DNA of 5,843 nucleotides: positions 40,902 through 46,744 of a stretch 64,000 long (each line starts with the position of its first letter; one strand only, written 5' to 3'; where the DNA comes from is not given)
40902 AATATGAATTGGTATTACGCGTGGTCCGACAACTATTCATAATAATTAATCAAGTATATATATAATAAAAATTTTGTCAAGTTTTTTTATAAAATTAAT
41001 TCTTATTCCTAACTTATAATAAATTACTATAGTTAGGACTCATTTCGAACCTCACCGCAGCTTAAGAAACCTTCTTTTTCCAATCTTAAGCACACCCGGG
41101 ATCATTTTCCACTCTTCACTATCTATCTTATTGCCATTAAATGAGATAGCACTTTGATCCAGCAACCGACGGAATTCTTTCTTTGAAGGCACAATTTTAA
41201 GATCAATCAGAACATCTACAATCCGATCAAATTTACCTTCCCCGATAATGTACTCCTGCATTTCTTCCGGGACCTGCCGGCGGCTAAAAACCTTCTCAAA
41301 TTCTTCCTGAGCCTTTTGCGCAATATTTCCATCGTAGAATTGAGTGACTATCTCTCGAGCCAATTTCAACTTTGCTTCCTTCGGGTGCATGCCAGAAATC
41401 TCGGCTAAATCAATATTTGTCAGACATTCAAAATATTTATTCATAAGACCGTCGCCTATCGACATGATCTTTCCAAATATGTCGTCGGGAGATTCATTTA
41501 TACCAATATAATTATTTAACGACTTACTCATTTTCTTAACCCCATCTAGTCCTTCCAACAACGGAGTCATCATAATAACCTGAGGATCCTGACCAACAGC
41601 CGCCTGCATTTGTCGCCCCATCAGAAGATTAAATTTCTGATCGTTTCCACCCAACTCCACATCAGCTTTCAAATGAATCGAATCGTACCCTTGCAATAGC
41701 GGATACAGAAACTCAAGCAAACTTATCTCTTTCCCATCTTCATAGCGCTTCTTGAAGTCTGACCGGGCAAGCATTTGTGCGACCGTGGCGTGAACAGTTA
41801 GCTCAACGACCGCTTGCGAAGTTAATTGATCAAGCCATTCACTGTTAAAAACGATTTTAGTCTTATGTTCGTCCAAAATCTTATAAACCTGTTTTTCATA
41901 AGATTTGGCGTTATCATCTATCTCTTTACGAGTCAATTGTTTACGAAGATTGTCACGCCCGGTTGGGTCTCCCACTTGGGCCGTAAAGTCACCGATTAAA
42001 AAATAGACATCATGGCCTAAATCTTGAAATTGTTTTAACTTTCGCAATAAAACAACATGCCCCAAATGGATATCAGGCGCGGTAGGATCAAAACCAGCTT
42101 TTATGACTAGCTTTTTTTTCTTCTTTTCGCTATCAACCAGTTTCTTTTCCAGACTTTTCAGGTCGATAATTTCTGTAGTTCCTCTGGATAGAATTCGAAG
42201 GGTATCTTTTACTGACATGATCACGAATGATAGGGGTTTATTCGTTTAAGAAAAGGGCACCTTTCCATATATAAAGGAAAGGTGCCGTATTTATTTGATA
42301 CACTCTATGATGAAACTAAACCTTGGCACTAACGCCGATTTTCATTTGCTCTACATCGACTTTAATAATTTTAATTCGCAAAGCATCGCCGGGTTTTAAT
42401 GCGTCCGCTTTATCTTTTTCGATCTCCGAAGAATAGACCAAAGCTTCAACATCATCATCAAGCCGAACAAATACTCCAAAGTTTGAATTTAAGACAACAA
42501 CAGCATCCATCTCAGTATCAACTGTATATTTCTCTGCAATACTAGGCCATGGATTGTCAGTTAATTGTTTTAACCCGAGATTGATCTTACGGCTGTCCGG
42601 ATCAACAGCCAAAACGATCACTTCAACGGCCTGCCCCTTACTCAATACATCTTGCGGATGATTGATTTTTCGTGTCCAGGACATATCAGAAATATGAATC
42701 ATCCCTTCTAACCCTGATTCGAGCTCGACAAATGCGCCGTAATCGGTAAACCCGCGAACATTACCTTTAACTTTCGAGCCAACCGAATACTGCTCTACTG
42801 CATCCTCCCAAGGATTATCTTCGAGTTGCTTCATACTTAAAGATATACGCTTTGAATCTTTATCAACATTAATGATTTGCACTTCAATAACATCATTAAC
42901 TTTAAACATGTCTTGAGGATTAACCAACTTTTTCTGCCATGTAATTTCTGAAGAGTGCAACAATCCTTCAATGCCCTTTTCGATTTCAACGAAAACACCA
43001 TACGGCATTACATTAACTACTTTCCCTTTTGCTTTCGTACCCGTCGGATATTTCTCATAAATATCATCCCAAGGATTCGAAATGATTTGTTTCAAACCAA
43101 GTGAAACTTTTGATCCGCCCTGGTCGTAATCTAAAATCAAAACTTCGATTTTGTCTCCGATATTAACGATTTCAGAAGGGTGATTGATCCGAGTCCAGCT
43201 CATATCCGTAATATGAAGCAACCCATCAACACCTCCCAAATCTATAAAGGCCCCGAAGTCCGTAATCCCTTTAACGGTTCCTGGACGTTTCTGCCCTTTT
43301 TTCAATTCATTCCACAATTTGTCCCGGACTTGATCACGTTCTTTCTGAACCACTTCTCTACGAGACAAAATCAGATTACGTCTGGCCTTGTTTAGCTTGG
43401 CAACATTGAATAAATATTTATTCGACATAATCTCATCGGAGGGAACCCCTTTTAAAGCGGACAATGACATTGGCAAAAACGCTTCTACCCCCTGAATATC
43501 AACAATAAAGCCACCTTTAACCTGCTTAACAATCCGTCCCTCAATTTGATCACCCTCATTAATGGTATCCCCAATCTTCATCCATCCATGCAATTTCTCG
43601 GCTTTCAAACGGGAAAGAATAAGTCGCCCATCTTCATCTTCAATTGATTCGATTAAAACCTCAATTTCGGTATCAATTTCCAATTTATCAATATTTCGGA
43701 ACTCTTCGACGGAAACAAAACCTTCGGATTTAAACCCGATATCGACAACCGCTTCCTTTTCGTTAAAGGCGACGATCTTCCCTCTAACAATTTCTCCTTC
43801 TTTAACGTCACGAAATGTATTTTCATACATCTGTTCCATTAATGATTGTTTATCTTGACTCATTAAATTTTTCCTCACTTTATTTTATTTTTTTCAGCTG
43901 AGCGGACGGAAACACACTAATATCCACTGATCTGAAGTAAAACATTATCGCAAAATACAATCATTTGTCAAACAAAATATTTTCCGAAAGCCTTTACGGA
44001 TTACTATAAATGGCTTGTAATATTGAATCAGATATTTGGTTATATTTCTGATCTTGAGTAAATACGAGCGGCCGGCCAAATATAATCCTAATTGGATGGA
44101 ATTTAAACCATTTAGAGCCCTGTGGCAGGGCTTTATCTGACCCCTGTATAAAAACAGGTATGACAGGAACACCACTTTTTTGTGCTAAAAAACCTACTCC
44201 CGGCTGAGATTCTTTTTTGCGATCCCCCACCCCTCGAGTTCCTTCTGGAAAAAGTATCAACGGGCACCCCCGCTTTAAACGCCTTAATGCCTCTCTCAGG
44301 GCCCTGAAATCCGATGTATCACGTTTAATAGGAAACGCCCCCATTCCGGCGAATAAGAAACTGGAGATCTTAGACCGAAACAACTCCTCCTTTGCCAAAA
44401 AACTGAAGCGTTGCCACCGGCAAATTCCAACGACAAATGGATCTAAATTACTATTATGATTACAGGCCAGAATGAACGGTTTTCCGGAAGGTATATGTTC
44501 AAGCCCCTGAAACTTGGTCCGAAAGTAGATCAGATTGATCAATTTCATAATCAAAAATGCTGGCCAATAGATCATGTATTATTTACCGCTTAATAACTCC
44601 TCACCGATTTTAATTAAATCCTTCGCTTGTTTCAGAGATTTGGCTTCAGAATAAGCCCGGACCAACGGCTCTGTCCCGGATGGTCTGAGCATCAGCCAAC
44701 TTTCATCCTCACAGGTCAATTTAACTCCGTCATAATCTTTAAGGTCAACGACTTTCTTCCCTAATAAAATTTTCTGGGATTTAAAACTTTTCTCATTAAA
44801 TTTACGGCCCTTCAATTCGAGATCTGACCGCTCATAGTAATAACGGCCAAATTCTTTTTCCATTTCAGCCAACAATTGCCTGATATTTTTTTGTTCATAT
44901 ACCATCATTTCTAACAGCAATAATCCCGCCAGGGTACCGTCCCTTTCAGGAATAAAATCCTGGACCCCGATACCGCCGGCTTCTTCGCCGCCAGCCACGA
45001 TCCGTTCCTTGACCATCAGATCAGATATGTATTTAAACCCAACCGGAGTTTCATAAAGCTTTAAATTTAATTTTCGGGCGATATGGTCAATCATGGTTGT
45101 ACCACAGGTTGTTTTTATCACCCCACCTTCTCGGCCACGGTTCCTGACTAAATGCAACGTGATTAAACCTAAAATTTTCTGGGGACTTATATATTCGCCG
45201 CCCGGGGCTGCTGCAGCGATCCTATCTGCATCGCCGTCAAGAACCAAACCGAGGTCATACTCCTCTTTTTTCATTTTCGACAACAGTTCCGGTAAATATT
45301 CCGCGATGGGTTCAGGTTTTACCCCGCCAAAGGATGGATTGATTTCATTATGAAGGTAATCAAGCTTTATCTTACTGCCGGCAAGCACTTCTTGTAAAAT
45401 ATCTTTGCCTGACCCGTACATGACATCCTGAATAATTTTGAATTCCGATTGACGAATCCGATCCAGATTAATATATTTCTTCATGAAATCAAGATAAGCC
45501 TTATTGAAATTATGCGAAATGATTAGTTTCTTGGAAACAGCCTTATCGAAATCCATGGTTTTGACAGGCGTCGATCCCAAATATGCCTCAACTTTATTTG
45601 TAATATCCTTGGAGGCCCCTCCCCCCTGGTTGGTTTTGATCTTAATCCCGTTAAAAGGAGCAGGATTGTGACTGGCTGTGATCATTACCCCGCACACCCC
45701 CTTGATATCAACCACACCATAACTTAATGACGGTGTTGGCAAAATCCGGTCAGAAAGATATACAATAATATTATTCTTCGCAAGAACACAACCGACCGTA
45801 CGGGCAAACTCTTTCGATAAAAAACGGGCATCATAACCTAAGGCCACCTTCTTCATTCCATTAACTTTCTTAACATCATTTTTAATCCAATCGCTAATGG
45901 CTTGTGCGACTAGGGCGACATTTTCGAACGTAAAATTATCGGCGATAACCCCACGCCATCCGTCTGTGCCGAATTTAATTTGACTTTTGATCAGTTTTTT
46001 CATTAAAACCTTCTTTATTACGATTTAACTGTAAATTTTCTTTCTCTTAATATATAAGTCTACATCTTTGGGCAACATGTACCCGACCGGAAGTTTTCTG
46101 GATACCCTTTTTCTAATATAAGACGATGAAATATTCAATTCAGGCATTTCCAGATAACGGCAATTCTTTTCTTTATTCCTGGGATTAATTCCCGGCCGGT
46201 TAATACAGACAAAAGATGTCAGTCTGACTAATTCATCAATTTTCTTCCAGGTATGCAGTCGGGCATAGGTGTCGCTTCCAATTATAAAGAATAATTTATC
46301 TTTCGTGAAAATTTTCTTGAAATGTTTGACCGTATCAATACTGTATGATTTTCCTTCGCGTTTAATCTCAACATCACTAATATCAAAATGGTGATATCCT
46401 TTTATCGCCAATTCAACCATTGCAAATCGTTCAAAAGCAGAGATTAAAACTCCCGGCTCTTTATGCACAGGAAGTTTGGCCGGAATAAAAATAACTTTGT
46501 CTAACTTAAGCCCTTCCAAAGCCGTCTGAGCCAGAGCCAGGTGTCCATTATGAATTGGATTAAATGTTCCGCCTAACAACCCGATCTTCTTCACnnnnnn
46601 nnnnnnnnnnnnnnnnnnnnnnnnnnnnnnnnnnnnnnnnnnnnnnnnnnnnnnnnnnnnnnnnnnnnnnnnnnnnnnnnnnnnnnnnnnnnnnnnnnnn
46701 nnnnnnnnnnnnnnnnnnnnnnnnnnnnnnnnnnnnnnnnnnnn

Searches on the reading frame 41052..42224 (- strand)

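Call 57: search_protein_families(library=pfam, proteins=[window:41052-42224:-], max_evalue=0.0001)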
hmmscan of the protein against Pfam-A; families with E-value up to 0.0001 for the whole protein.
window:41052-42224:- (390 aa): 2 families
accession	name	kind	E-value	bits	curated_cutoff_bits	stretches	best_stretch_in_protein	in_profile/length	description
PF00579.31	tRNA-synt_1b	-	3.7e-78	263.3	21.1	1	35-314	2-292/292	tRNA synthetases class I (W and Y)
PF22421.1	SYY_C-terminal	-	3.4e-06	27.3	27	1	331-372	17-58/83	Tyrosine--tRNA ligase SYY-like C-terminal domain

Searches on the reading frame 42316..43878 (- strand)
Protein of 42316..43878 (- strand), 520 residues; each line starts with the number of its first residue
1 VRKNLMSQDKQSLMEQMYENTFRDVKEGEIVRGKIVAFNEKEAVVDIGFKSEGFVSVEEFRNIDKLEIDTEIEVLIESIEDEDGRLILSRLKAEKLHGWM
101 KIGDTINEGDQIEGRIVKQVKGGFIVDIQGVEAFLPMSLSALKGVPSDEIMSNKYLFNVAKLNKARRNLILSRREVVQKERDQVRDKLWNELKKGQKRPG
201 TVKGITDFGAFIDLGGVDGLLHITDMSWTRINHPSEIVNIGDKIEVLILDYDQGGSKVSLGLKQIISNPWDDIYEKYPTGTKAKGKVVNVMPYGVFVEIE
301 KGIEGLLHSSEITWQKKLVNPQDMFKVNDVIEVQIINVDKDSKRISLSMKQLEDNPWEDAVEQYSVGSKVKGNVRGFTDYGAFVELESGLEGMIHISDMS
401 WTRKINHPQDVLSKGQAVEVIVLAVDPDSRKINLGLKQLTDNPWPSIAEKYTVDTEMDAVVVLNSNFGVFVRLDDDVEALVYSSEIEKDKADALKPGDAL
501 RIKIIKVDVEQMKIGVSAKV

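Call 57: search_protein_families(library=pfam, proteins=[window:42316-43878:-], max_evalue=0.0001)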
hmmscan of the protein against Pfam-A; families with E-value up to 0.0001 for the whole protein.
window:42316-43878:- (520 aa): 6 families
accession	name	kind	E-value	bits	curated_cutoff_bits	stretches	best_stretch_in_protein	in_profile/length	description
PF00575.29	S1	-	6.3e-82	270.4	22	6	277-350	2-74/74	S1 RNA binding domain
PF23459.1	S1_RRP5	-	2.2e-23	83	27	1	367-434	4-70/72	RRP5 S1 domain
PF21710.3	Spt6_S1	-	3.7e-12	46.8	27.5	0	367-437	17-87/91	Spt6, S1/OB domain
PF13509.12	S1_2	-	8.4e-09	35.9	21.8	0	195-246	2-46/61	S1 domain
PF17092.11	PCB_OB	-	1.8e-08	35.5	27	0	354-421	18-96/111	Penicillin-binding protein OB-like domain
PF18614.7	RNase_II_C_S1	-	1.9e-06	28.1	26.6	0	456-514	2-54/59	RNase II-type exonuclease C-terminal S1 domain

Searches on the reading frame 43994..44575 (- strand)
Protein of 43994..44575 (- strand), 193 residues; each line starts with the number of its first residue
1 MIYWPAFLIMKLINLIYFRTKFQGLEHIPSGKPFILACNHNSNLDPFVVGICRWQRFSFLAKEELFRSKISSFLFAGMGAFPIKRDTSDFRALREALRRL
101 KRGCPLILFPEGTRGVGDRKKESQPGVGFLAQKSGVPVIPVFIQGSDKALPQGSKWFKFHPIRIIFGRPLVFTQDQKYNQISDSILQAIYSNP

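Call 57: search_protein_families(library=pfam, proteins=[window:43994-44575:-], max_evalue=0.0001)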
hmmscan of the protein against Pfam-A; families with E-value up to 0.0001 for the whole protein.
window:43994-44575:- (193 aa): 1 family
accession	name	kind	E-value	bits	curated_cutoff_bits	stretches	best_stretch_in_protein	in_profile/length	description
PF01553.26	Acyltransferase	-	5.6e-25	88.1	23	1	20-143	2-131/132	Acyltransferase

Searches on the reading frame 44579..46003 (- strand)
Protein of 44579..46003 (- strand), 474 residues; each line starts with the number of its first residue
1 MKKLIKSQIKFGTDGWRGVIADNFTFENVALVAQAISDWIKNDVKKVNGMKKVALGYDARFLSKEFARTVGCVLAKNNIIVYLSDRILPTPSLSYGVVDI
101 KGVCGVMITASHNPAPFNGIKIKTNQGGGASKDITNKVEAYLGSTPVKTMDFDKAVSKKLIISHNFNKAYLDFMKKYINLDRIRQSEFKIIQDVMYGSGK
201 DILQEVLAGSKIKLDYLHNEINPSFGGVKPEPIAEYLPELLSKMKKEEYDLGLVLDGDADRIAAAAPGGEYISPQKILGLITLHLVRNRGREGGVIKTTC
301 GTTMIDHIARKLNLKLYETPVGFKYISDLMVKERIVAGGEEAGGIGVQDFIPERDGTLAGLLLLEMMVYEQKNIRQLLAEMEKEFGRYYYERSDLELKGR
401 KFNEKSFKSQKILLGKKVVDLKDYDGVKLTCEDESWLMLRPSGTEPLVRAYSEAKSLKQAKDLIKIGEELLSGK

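Call 57: search_protein_families(library=pfam, proteins=[window:44579-46003:-], max_evalue=0.0001)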
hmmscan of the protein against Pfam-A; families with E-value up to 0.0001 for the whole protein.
window:44579-46003:- (474 aa): 4 families
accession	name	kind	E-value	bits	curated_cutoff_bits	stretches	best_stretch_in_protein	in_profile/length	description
PF02878.22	PGM_PMM_I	-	1.9e-35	122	22.5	1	9-142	2-131/138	Phosphoglucomutase/phosphomannomutase, alpha/beta/alpha domain I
PF02880.22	PGM_PMM_III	-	1.9e-24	86.5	20.7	1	274-382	2-112/115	Phosphoglucomutase/phosphomannomutase, alpha/beta/alpha domain III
PF02879.22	PGM_PMM_II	-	1.5e-20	74.1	29.3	1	168-267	1-101/103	Phosphoglucomutase/phosphomannomutase, alpha/beta/alpha domain II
PF00408.26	PGM_PMM_IV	-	3.5e-07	30.6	23.1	1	431-463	30-61/68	Phosphoglucomutase/phosphomannomutase, C-terminal domain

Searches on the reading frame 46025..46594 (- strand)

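Call 57: search_protein_families(library=pfam, proteins=[window:46025-46594:-], max_evalue=0.0001)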
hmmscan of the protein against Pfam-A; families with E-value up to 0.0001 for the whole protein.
window:46025-46594:- (189 aa): 1 family
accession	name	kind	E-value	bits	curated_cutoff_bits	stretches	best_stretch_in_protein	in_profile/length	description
PF01467.32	CTP_transf_like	-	2.2e-27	96.3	21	1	6-163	1-133/133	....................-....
